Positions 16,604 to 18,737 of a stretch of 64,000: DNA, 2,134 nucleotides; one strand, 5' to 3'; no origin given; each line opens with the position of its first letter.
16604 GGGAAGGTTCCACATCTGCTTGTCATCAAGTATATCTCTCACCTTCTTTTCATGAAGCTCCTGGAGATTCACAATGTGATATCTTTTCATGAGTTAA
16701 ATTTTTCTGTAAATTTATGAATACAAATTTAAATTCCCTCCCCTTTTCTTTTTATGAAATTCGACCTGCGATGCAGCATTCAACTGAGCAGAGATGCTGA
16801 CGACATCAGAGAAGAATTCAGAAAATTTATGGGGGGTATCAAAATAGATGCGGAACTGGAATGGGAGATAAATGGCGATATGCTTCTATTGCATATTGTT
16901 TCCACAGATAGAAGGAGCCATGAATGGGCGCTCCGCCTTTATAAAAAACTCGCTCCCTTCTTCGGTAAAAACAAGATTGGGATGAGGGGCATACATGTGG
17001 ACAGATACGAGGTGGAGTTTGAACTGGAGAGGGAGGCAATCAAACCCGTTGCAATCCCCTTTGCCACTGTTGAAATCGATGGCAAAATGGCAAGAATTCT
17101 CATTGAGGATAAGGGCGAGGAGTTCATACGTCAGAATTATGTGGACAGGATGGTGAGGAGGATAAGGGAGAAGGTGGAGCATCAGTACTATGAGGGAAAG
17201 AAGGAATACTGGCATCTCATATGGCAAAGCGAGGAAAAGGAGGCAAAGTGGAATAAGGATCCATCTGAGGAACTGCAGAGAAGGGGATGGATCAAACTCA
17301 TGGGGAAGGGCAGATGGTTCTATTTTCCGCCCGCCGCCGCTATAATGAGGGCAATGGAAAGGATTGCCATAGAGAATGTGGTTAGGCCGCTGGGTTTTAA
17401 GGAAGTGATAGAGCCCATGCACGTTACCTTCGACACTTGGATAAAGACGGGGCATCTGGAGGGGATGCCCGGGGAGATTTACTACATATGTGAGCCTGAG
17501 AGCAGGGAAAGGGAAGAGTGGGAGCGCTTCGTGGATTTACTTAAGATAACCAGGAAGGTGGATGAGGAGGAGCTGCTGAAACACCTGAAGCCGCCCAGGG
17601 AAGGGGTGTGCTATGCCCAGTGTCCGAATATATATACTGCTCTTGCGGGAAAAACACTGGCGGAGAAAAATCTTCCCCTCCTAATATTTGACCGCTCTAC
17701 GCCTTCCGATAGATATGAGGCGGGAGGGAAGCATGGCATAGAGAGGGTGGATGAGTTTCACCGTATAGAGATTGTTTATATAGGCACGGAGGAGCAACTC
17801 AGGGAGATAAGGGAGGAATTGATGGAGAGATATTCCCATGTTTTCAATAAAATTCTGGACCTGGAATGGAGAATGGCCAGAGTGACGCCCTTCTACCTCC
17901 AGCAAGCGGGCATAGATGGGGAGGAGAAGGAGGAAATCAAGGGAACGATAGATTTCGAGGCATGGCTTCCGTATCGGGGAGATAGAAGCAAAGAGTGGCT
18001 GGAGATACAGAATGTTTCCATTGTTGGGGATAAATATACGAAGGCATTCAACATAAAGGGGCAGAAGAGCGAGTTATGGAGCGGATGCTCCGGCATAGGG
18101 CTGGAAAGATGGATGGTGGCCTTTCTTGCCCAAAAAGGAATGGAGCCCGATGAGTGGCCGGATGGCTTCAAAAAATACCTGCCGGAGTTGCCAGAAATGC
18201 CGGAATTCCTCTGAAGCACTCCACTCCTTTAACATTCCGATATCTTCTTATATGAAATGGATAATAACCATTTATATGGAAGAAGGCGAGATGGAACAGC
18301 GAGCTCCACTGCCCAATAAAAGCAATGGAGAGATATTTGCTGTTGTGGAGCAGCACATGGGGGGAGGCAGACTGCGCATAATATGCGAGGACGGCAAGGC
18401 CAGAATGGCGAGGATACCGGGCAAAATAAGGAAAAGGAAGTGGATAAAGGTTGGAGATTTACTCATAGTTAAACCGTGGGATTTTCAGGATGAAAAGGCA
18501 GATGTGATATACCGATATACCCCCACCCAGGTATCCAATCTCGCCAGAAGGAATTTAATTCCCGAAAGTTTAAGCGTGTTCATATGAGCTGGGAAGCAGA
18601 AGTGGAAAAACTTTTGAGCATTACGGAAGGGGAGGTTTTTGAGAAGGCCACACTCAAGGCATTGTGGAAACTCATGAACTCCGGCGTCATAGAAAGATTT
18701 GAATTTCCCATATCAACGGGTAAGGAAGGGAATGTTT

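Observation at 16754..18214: Methanogen-type (atypical zinc-dependent) seryl-tRNA synthetase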

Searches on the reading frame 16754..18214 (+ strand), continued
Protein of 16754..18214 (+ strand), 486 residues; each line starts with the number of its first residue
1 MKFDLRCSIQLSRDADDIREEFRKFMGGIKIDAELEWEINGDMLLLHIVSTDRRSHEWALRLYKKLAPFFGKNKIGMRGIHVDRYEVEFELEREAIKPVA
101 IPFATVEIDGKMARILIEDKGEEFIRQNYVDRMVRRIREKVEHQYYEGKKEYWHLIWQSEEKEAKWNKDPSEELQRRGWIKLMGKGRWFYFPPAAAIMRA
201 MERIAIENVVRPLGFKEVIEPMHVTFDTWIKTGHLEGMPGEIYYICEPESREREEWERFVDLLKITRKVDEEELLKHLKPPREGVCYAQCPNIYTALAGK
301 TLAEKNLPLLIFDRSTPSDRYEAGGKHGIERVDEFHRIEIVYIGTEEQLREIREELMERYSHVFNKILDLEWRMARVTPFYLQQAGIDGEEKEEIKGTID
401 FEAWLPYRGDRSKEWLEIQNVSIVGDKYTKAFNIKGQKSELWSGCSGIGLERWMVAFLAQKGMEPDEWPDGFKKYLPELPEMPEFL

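Call 45: fold_search(model_id=the predicted structure, library=pdb)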
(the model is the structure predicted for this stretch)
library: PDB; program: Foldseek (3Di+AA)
matches with E <= 10: 1190; with E <= 0.001: 224
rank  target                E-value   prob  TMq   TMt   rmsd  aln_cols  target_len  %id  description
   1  2cja_B                1.0e-49  1.00  0.74  0.74   9.6       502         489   40  Crystal structure of Methanosarcina barkeri seryl-tRNA synthetase complexed with ATP (released 2006-06-26)
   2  2cim_A                1.1e-48  1.00  0.77  0.77   8.9       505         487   40  Crystal structure of Methanosarcina barkeri seryl-tRNA synthetase (released 2006-06-26)
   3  2cjb_B                1.9e-48  1.00  0.74  0.73   9.7       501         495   40  Crystal structure of Methanosarcina barkeri seryl-tRNA synthetase complexed with serine (released 2006-06-26)
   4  2cj9_B                1.2e-47  1.00  0.74  0.73   9.7       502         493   40  Crystal structure of Methanosarcina barkeri seryl-tRNA synthetase complexed with an analog of seryladenylate (released 2006-06-26)
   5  2cj9_A                1.3e-46  1.00  0.74  0.75   9.2       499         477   40  Crystal structure of Methanosarcina barkeri seryl-tRNA synthetase complexed with an analog of seryladenylate (released 2006-06-26)
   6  2cja_A                8.0e-46  1.00  0.73  0.75   9.4       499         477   39  Crystal structure of Methanosarcina barkeri seryl-tRNA synthetase complexed with ATP (released 2006-06-26)
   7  2cim_B                1.8e-45  1.00  0.72  0.73   9.8       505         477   38  Crystal structure of Methanosarcina barkeri seryl-tRNA synthetase (released 2006-06-26)
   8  2cjb_A                6.8e-45  1.00  0.74  0.76   9.1       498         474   40  Crystal structure of Methanosarcina barkeri seryl-tRNA synthetase complexed with serine (released 2006-06-26)
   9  3w3s_A                3.4e-39  1.00  0.78  0.72   8.7       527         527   30  Crystal structure of A. aeolicus tRNASec in complex with M. kandleri SerRS (released 2013-02-13)
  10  1wle_B                5.2e-13  1.00  0.48  0.50   6.9       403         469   14  Crystal Structure of mammalian mitochondrial seryl-tRNA synthetase complexed with seryl-adenylate (released 2005-09-06)
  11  7tzb_A                6.2e-13  1.00  0.46  0.48   7.2       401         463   15  Crystal structure of the human mitochondrial seryl-tRNA synthetase (mt SerRS) bound with a seryl-adenylate analogue (released 2022-09-14)
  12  1wle_A                9.9e-13  1.00  0.47  0.49   7.0       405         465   14  Crystal Structure of mammalian mitochondrial seryl-tRNA synthetase complexed with seryl-adenylate (released 2005-09-06)
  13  8ffy_B                2.2e-12  1.00  0.46  0.49   7.0       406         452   16  Cryo-electron microscopy structure of human mt-SerRS in complex with mt-tRNA(UGA-TL) (released 2023-08-23)
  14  6hdz_A                3.4e-12  1.00  0.44  0.50   6.9       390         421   17  Pseudomonas aeruginosa Seryl-tRNA Synthetase in Complex with 5'-O-(N-(L-seryl)-Sulfamoyl)uridine (released 2019-12-04)
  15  7ap1                  4.5e-12  1.00  0.44  0.49   8.5       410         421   15  Klebsiella pneumoniae Seryl-tRNA synthetase in Complex with Compound SerS7HMDDA (released 2020-11-11)
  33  3mey_A                6.5e-11  1.00  0.43  0.67   8.8       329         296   16  Crystal structure of class II aaRS homologue (Bll0957) complexed with ATP (released 2010-07-28)
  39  3mey_B                1.2e-10  1.00  0.41  0.69   8.9       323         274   15  Crystal structure of class II aaRS homologue (Bll0957) complexed with ATP (released 2010-07-28)
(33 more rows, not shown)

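Call 68: list_cluster_members(proteins=[P0001, P0002, P0007, P0030, P0057, P0068, P0094, P0103, P0112, P0026])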
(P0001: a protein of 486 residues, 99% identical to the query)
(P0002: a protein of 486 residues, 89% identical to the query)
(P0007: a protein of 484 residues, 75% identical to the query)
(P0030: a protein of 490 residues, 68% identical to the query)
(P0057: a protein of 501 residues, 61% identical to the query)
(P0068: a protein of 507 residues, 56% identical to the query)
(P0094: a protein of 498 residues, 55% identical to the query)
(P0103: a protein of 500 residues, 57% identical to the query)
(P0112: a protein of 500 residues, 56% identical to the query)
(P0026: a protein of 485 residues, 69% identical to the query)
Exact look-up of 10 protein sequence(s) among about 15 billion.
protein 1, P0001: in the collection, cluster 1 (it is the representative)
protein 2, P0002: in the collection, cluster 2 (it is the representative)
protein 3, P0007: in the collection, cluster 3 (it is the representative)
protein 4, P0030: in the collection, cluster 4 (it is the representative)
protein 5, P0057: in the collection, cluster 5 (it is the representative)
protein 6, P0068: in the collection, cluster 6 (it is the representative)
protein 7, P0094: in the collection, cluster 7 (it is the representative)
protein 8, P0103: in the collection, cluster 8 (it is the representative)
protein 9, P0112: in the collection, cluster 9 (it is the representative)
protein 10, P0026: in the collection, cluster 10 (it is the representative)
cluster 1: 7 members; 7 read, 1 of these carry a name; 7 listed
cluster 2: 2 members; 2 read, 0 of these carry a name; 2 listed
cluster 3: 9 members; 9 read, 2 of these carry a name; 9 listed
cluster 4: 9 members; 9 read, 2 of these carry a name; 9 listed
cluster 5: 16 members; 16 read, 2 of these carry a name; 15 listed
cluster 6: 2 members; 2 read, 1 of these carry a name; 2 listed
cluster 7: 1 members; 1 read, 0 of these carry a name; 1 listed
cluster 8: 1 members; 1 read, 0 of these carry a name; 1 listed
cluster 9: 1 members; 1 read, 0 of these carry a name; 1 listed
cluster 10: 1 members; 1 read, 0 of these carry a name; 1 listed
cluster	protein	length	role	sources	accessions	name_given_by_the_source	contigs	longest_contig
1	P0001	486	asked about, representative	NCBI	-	-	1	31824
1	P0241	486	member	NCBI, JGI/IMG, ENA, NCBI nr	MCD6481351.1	MAG: serine--tRNA ligase [Thermoplasmata archaeon] | serine--tRNA ligase [Thermoplasmata archaeon]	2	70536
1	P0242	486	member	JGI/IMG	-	-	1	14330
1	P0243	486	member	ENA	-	-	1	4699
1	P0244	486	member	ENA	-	-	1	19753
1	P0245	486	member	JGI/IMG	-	-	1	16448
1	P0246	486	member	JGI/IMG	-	-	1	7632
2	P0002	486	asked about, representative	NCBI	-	-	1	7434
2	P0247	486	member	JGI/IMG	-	-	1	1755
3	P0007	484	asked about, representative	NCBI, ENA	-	-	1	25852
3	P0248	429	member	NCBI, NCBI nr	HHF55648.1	MAG TPA: serine--tRNA ligase, partial [Thermoplasmatales archaeon] | serine--tRNA ligase [Thermoplasmatales archaeon]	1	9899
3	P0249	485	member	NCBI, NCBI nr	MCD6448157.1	MAG: serine--tRNA ligase [Thermoplasmata archaeon] | serine--tRNA ligase [Thermoplasmata archaeon]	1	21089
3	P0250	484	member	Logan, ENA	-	-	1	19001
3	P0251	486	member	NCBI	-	-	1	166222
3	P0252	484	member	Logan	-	-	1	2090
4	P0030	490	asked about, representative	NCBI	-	-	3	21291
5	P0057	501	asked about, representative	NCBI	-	-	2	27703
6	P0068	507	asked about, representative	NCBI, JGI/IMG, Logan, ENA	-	-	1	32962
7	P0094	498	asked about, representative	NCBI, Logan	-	-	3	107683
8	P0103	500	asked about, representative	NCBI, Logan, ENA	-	-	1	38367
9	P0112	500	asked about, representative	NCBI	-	-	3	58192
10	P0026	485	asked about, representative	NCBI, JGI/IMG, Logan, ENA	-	-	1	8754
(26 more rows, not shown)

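Call 71: search_protein_representatives(protein=window:16754-18214:+)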
Query: 486 residues. Proteins with E-value up to 0.001 (for the whole library): 706; up to 1e-10: 251; up to 1e-30: 58. The best 150 are listed.
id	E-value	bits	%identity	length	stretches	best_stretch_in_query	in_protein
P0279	9.3e-158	542.4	53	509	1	38-482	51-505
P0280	3.8e-138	477.7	52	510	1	50-485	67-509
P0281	2.8e-125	435.2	48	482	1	39-480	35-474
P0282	1.7e-118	412.9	63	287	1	201-486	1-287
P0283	9.7e-117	407.1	76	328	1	267-486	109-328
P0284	8.3e-112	390.8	42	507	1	35-481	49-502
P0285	1.3e-107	377.0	44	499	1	51-485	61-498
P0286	1.0e-105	370.7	42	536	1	25-478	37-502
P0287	5.9e-100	351.7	41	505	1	37-485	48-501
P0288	6.0e-99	348.4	41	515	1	36-485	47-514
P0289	2.8e-97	342.9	67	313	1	258-486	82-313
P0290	7.1e-97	341.5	41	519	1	35-481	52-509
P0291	5.0e-93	328.9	38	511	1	37-482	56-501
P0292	5.9e-88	312.1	38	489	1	18-479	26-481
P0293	5.8e-84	298.9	36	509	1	50-473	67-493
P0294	7.2e-80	285.4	38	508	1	53-483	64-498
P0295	6.2e-72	259.3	35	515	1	22-482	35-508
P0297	6.0e-68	246.1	32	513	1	34-484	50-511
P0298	7.7e-68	245.8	35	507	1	36-484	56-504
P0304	8.7e-62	225.8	33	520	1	10-484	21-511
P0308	2.0e-60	221.3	35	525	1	35-482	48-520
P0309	6.0e-60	219.7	34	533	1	45-486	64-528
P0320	6.9e-45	170.1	35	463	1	135-470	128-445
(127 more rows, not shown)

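Call 73: list_cluster_members(proteins=[P0279, P0280, P0281, P0284, P0285, P0286, P0287, P0288, P0290, P0293])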
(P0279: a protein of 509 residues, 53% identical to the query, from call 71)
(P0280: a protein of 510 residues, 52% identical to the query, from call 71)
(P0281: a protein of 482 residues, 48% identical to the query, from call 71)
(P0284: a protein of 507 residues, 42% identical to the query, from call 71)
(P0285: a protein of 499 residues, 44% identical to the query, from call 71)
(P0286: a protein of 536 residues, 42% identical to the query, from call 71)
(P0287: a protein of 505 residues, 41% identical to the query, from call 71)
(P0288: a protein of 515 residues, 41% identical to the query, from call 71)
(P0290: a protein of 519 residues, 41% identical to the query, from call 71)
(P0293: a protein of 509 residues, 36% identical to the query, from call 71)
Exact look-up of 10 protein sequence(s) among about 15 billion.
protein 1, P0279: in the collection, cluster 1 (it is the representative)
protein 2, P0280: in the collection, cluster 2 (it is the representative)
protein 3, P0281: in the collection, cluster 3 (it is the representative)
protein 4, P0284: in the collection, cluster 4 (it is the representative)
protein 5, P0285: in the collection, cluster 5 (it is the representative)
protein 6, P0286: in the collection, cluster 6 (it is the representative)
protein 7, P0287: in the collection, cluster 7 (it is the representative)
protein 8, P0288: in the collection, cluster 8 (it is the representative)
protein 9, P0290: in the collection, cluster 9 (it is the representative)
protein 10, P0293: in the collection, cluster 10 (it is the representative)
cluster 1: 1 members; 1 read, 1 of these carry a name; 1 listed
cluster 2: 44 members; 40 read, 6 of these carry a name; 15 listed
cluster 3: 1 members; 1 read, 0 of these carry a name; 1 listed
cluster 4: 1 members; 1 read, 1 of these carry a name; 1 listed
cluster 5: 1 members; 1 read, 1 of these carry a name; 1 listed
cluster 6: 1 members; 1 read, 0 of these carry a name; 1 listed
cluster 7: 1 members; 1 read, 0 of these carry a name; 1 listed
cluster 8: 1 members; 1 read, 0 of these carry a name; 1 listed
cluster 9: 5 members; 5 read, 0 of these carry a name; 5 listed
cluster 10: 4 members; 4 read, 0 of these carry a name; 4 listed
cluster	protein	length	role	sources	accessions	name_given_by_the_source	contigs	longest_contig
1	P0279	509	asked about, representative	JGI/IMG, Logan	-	seryl-tRNA synthetase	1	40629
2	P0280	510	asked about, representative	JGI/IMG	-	seryl-tRNA synthetase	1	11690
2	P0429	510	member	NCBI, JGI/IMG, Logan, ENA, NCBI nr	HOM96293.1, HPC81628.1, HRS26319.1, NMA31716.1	MAG: serine--tRNA ligase [Candidatus Methanofastidiosa archaeon] | seryl-tRNA synthetase | serine--tRNA ligase [Candidatus Methanofastidiosa archaeon]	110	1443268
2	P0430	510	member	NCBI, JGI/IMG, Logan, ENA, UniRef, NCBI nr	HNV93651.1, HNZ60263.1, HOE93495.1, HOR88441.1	MAG: Type-2 serine--tRNA ligase [Candidatus Methanofastidiosum methylothiophilum] | seryl-tRNA synthetase | Type-2 serine--tRNA ligase n=1 Tax=Candidatus Methanofastidiosum methylothiophilum ...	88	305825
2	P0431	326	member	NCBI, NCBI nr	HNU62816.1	MAG TPA: serine--tRNA ligase, partial [Methanofastidiosum sp.] | serine--tRNA ligase [Methanofastidiosum sp.]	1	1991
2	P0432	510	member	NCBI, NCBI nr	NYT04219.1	MAG: serine--tRNA ligase [Candidatus Methanofastidiosa archaeon] | serine--tRNA ligase [Candidatus Methanofastidiosa archaeon]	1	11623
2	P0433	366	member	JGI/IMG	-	seryl-tRNA synthetase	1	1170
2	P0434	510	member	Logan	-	-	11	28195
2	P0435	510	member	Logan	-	-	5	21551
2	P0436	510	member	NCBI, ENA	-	-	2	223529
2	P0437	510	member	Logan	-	-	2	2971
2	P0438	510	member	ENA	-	-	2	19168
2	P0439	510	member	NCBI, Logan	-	-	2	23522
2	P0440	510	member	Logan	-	-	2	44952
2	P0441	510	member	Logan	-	-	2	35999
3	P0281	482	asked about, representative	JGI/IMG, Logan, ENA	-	-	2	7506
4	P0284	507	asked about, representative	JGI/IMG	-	seryl-tRNA synthetase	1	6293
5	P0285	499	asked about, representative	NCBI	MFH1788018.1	MAG: aminoacyl--tRNA ligase-related protein [Candidatus Altiarchaeota archaeon]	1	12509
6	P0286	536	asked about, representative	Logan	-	-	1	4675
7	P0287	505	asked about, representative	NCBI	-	-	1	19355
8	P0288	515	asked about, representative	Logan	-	-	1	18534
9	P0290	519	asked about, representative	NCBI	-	-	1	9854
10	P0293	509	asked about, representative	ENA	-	-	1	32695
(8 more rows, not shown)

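Call 74: list_cluster_members(proteins=[P0291, P0292, P0294, P0295, P0297, P0298, P0304, P0308, P0309, P0320])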
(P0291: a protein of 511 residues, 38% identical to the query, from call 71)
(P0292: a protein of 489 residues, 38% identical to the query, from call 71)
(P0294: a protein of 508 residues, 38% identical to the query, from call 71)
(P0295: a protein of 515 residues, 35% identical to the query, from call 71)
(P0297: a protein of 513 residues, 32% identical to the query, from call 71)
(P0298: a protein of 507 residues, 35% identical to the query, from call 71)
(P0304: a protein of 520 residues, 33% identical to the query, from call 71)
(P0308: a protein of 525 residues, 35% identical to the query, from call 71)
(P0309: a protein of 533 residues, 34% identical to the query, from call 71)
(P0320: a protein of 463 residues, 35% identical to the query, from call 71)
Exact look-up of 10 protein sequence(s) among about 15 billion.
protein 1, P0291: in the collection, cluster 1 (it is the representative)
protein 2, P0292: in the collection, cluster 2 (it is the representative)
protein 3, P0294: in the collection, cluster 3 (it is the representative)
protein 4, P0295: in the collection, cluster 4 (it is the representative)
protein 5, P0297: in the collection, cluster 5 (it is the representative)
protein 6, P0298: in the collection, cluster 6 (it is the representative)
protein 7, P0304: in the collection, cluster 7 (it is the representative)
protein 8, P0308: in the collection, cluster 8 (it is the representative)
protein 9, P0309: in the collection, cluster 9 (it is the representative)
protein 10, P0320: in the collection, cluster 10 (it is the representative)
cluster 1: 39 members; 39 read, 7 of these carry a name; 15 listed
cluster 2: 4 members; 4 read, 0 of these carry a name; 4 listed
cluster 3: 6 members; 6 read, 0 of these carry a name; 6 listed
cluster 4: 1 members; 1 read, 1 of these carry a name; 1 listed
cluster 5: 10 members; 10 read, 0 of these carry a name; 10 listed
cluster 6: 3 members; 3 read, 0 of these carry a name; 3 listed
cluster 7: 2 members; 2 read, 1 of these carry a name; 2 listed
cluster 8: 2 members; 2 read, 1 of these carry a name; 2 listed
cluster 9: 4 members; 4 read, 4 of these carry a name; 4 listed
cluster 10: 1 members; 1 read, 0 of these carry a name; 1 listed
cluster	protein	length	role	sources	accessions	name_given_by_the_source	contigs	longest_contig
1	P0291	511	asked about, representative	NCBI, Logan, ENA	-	-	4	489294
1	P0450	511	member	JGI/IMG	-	seryl-tRNA synthetase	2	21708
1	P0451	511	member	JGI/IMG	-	seryl-tRNA synthetase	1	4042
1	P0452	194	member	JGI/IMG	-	seryl-tRNA synthetase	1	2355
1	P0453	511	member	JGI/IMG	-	seryl-tRNA synthetase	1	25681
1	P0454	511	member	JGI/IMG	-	seryl-tRNA synthetase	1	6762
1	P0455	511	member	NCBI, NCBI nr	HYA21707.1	MAG TPA: hypothetical protein VEG31_00805 [Thermoproteota archaeon] | hypothetical protein [Thermoproteota archaeon]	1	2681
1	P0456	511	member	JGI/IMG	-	seryl-tRNA synthetase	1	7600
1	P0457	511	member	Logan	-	-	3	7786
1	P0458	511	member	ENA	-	-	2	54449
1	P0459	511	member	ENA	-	-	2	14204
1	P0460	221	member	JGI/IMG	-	-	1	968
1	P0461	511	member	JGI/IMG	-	-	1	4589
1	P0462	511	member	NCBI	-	-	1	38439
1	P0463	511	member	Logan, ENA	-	-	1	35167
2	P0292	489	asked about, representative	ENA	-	-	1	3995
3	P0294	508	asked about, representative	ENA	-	-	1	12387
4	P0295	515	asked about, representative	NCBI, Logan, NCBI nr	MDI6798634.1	MAG: serine--tRNA ligase [Candidatus Aenigmarchaeota archaeon] | serine--tRNA ligase [Candidatus Aenigmarchaeota archaeon]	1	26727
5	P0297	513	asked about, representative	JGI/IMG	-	-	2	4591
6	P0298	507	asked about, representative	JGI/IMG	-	-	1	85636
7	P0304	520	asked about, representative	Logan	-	-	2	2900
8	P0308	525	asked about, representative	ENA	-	-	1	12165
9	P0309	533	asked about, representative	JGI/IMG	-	seryl-tRNA synthetase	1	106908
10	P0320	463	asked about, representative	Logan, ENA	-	-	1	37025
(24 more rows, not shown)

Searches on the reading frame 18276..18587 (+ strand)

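Call 17: search_protein_families(library=pfam, proteins=[window:18276-18587:+], max_evalue=0.1)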
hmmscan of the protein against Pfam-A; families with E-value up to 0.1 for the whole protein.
window:18276-18587:+ (103 aa): 1 family
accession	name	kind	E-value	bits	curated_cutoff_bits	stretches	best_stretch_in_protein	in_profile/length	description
PF01176.25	eIF-1a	-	2.1e-21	75.8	30.2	1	18-80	1-64/64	Translation initiation factor 1A / IF-1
